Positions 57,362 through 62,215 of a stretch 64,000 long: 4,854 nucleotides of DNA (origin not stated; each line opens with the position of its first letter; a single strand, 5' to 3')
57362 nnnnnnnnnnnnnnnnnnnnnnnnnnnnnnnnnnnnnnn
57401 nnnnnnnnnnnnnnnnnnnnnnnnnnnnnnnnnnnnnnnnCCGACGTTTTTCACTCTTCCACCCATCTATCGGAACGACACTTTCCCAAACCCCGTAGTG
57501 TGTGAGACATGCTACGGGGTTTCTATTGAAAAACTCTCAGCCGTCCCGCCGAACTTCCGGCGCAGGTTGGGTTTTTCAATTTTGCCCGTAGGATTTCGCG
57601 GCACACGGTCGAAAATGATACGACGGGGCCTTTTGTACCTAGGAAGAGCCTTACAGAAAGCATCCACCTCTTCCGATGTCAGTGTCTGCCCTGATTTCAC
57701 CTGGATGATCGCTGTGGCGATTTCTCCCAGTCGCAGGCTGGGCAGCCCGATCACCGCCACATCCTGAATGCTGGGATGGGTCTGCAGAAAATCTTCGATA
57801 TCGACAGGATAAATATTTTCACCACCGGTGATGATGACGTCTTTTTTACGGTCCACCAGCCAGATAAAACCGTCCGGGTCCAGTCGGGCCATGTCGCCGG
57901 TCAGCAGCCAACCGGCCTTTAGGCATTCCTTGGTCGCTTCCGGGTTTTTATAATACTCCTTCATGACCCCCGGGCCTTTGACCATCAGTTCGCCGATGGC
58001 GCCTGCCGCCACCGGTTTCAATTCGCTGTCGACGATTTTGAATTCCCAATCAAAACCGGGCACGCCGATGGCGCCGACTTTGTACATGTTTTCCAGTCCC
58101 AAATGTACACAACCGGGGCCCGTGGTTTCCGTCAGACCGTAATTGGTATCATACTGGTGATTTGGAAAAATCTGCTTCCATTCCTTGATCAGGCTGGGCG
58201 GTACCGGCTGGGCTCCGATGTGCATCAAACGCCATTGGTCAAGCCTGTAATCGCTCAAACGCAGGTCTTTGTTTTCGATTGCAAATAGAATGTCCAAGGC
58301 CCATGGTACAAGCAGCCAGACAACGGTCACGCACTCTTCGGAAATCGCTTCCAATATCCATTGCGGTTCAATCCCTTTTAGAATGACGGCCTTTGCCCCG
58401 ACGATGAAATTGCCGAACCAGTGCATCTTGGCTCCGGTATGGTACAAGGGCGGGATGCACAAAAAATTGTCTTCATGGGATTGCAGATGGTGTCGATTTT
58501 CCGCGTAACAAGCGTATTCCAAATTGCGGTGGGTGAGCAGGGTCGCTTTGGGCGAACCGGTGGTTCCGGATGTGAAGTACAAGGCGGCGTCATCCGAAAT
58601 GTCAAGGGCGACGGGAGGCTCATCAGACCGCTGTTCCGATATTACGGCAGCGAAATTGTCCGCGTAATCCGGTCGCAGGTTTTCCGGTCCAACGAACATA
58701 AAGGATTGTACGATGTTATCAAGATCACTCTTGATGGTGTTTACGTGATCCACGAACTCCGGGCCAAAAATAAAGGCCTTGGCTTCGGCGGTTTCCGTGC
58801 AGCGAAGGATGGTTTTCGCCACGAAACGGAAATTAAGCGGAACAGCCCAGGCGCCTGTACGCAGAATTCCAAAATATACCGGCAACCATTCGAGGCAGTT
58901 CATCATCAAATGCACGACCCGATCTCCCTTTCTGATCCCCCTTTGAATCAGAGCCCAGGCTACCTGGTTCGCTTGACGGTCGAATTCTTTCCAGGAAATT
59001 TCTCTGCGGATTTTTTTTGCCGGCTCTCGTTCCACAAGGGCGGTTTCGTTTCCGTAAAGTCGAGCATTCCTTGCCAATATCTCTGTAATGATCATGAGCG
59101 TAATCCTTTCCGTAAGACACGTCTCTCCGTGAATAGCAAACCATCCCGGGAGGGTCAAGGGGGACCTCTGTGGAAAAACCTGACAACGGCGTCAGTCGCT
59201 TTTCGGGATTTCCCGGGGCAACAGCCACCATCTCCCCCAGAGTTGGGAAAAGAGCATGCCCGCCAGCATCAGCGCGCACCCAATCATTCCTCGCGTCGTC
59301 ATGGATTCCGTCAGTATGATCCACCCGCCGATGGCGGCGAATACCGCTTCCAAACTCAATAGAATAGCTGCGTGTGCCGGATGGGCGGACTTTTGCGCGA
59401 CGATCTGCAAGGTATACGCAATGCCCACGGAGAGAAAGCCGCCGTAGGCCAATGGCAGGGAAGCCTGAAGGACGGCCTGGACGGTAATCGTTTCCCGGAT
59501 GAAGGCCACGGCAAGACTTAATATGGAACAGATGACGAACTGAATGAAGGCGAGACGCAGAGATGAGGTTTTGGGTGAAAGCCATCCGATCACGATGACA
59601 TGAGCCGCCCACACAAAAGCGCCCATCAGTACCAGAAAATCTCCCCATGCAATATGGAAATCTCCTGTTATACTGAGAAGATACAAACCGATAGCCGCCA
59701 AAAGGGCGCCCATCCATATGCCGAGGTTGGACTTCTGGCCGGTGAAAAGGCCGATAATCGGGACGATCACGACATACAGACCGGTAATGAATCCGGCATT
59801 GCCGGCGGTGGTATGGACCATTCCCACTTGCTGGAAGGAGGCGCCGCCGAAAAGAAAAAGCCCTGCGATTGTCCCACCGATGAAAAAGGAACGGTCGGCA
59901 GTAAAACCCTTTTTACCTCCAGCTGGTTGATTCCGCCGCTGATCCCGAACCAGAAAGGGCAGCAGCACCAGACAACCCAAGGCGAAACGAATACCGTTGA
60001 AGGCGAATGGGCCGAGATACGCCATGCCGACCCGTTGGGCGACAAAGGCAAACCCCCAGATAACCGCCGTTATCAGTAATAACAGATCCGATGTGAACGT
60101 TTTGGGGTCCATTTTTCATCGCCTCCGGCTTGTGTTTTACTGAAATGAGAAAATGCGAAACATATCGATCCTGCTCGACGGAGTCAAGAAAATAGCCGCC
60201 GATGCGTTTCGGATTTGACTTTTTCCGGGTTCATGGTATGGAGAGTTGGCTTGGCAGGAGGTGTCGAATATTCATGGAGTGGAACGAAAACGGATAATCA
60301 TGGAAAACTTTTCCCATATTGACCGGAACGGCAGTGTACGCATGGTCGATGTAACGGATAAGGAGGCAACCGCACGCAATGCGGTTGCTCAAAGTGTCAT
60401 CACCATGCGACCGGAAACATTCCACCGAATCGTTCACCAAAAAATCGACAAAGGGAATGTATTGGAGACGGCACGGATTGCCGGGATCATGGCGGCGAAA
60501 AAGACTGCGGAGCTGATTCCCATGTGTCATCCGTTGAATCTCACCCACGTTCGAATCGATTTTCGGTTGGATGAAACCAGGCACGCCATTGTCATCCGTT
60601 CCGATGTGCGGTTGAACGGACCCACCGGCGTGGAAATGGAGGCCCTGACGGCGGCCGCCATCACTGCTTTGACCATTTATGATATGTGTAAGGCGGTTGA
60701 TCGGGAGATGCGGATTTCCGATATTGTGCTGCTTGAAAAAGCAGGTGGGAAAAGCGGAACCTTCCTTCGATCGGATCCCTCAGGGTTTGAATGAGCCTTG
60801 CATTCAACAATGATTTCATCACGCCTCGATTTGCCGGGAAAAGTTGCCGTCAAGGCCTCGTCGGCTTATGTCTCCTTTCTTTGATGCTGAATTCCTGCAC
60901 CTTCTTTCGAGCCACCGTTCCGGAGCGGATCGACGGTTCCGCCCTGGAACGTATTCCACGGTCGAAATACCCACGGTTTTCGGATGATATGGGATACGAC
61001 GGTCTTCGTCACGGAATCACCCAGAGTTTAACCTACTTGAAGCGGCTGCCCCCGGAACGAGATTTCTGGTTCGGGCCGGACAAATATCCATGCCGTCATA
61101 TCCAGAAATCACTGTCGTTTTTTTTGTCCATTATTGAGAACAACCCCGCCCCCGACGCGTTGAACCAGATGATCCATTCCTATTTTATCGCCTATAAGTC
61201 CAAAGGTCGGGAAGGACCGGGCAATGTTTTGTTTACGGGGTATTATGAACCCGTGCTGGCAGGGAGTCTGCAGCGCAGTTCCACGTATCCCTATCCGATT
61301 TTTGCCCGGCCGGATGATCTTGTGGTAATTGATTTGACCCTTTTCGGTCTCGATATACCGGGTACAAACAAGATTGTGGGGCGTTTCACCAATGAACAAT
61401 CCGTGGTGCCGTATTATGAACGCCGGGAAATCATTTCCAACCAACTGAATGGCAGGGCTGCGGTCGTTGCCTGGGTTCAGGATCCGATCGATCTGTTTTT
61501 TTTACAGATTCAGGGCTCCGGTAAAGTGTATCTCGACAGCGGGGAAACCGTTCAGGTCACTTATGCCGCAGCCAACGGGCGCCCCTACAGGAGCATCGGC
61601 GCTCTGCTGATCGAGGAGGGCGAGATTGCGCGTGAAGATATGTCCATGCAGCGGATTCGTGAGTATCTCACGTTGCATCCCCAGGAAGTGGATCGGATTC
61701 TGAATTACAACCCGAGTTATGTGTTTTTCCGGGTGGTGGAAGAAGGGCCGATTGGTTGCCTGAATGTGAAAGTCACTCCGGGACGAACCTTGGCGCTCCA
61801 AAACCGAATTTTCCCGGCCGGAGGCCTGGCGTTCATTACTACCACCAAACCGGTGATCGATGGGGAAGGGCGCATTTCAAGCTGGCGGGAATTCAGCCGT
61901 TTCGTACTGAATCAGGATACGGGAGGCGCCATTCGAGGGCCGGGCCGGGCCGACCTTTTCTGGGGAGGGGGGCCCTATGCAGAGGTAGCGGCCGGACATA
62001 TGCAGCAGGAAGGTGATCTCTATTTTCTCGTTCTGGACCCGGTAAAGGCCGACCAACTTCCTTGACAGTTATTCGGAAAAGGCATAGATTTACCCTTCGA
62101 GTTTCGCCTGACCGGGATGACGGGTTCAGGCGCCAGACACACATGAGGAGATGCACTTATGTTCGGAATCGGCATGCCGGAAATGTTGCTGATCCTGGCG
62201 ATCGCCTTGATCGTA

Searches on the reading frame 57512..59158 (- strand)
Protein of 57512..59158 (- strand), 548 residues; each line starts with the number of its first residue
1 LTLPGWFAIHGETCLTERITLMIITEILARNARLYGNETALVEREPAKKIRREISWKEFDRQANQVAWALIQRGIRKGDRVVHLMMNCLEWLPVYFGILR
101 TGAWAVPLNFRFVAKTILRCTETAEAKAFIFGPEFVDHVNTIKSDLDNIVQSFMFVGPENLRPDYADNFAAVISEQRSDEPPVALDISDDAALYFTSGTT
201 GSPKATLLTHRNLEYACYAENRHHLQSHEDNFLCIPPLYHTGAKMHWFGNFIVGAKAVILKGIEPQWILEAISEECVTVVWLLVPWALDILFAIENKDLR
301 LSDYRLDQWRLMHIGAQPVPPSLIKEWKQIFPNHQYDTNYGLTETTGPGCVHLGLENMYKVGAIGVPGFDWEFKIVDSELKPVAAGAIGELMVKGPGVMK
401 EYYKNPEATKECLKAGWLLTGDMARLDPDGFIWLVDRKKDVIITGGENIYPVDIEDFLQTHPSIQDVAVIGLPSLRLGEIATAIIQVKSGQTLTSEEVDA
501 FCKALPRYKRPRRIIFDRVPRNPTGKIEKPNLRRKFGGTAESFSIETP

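Call 52: search_protein_families(library=pfam, proteins=[window:57512-59158:-], max_evalue=0.001)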
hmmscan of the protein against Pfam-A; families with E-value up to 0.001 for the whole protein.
window:57512-59158:- (548 aa): 2 families
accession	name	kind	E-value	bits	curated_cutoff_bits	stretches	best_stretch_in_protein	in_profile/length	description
PF00501.34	AMP-binding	-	8.1e-72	242.6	29.9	1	29-403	2-384/384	AMP-binding enzyme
PF13193.12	AMP-binding_C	-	1.7e-10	42.1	24.5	1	454-526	2-76/76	AMP-binding enzyme C-terminal domain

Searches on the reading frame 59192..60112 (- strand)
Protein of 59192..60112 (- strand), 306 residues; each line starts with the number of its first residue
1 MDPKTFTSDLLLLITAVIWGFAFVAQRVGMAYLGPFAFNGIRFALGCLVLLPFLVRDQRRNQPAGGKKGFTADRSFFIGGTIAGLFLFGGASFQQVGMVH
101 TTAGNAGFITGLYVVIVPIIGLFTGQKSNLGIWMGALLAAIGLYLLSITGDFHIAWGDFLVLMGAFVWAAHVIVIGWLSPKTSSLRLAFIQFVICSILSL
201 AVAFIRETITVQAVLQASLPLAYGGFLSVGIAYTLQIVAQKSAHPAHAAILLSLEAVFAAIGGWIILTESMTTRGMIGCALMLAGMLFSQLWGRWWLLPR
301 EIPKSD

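Call 52: search_protein_families(library=pfam, proteins=[window:59192-60112:-], max_evalue=0.001)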
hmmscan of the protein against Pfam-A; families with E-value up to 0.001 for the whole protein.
window:59192-60112:- (306 aa): 1 family
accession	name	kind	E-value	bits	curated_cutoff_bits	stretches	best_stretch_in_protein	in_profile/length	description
PF00892.27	EamA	-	1.4e-38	132.6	28.2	2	156-288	2-132/135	EamA-like transporter family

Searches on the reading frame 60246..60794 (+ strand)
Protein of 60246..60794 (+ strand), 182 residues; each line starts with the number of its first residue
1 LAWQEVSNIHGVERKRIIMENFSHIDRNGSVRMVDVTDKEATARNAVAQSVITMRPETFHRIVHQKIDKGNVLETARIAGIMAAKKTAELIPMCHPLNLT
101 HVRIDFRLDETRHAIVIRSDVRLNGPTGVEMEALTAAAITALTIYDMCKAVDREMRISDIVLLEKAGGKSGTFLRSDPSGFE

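Call 52: search_protein_families(library=pfam, proteins=[window:60246-60794:+], max_evalue=0.001)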
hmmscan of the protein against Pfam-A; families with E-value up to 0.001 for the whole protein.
window:60246-60794:+ (182 aa): 1 family
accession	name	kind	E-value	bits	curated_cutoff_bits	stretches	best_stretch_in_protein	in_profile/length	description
PF01967.27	MoaC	-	2.1e-57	193.3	27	1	33-168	1-136/136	MoaC family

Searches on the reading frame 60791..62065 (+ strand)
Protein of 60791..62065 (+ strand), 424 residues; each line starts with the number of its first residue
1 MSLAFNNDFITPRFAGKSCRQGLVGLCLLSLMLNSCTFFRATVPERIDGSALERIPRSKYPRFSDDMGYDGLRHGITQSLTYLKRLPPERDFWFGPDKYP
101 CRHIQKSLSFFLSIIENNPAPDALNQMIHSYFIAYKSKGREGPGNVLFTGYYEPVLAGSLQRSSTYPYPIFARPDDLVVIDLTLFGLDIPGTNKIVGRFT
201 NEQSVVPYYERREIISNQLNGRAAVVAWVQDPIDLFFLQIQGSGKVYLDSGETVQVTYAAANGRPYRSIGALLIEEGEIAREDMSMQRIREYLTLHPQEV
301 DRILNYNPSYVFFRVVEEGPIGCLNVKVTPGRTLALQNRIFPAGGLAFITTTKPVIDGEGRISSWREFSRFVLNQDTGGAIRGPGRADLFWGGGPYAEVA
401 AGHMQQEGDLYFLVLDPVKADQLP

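Call 52: search_protein_families(library=pfam, proteins=[window:60791-62065:+], max_evalue=0.001)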
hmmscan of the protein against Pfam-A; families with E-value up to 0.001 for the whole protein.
window:60791-62065:+ (424 aa): 2 families
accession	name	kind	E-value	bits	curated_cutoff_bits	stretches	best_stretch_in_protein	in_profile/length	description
PF03562.22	MltA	-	9.2e-59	198.5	24.3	1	147-314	1-163/163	MltA specific insert domain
PF06725.17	3D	-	9.2e-15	55.1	23.8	1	332-413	1-71/72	3D domain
